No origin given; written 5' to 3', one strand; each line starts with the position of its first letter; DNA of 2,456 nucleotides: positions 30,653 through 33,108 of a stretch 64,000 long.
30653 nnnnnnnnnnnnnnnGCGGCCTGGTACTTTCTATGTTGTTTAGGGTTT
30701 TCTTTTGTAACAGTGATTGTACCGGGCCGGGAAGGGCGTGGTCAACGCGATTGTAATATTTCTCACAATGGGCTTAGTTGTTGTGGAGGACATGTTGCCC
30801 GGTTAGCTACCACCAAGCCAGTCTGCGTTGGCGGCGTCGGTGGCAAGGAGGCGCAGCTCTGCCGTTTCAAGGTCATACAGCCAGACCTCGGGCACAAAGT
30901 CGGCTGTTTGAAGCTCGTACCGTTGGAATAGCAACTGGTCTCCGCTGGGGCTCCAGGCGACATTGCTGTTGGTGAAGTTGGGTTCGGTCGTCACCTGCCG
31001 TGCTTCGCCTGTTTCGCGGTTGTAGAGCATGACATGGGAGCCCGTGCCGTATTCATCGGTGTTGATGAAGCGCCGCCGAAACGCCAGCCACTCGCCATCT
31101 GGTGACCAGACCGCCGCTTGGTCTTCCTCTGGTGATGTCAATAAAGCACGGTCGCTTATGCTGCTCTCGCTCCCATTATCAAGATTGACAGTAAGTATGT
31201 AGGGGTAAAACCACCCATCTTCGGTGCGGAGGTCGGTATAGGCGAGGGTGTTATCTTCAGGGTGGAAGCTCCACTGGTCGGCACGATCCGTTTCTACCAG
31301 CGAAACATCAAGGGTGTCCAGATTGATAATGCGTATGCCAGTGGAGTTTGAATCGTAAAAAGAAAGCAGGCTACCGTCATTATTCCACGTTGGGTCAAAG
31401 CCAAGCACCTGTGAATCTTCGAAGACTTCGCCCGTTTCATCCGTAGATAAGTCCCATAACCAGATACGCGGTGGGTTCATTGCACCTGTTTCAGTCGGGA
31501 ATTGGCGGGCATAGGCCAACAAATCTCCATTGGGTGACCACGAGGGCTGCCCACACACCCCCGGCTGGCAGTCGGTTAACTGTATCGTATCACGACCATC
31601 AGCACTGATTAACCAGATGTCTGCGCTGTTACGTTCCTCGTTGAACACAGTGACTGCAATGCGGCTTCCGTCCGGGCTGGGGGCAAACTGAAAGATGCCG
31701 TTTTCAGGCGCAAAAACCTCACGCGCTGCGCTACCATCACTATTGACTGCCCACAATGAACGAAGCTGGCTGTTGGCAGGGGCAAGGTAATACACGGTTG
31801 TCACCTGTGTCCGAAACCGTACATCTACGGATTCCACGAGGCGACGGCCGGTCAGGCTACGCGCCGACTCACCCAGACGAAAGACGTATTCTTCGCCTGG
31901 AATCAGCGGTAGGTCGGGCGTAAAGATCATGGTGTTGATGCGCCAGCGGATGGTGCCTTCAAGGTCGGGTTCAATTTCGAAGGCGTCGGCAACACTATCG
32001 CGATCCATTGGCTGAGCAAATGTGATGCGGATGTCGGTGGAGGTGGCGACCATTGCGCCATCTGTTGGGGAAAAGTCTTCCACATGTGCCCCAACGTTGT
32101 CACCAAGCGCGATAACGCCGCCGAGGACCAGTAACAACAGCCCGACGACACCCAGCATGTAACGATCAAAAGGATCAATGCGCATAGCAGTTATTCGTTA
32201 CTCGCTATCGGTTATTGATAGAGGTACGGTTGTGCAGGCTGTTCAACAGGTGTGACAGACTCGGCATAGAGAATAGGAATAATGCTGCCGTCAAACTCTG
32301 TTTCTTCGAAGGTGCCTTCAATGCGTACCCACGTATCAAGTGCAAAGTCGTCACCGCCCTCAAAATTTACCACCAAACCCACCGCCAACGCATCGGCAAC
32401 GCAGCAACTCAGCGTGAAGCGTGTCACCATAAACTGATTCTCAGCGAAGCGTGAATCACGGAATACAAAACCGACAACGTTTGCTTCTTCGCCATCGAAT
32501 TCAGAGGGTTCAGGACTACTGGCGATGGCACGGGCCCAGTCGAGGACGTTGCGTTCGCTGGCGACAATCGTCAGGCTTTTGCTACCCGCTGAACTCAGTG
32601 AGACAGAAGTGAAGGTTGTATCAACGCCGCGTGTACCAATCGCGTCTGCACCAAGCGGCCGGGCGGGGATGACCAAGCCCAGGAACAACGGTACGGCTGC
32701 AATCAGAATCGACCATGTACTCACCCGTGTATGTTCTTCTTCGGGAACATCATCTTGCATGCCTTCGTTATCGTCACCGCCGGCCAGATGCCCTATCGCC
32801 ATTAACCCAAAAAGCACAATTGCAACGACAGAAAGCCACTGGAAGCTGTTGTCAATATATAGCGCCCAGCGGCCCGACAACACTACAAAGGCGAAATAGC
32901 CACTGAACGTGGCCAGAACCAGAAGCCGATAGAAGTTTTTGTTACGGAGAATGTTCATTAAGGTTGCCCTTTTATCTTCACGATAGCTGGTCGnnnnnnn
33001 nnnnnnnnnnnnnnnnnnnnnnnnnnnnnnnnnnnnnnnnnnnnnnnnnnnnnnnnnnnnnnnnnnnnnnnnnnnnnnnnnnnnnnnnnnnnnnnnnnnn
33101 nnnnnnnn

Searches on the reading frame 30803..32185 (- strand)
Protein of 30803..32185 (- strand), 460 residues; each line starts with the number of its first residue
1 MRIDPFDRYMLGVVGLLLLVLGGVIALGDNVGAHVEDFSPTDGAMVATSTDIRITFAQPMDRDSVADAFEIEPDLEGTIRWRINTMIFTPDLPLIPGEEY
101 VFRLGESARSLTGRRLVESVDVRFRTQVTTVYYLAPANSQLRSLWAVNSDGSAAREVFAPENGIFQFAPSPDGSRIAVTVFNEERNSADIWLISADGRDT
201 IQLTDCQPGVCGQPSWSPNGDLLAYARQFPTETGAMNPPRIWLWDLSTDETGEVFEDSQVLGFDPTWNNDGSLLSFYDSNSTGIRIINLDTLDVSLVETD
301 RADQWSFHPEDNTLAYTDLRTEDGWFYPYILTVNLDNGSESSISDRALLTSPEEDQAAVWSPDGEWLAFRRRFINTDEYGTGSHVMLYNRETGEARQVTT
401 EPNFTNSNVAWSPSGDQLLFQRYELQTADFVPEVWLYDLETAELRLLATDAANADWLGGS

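Call 74: search_protein_families(library=pfam, proteins=[window:30803-32185:-], max_evalue=0.00001)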
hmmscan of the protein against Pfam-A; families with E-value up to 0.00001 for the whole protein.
window:30803-32185:- (460 aa): 4 families
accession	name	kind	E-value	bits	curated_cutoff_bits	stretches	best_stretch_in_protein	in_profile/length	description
PF07676.18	PD40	-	6.1e-15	55.2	20.9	0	347-371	3-27/38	WD40-like Beta Propeller Repeat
PF13205.12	Big_5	-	1.5e-09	39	23.6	1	31-126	3-105/105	Bacterial Ig-like domain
PF00930.27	DPPIV_N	-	7e-08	32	22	0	355-370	103-118/354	Dipeptidyl peptidase IV (DPP IV) N-terminal region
PF25174.1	Beta-prop_THOC3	-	1.1e-07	31.5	305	0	352-422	88-148/272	THOC3 beta-propeller domain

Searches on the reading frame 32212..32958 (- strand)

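Call 74: search_protein_families(library=pfam, proteins=[window:32212-32958:-], max_evalue=0.00001)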
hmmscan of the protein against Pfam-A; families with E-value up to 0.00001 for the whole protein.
window:32212-32958:- (248 aa): 2 families
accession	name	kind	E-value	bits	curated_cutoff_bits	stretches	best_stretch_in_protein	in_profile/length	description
PF21537.2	DUF1980_C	-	2e-28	99.3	25.9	1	127-248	20-141/141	DUF1980 C-terminal domain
PF09323.15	DUF1980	-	7e-11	43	25.9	1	11-112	2-109/110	DUF1980 N-terminal domain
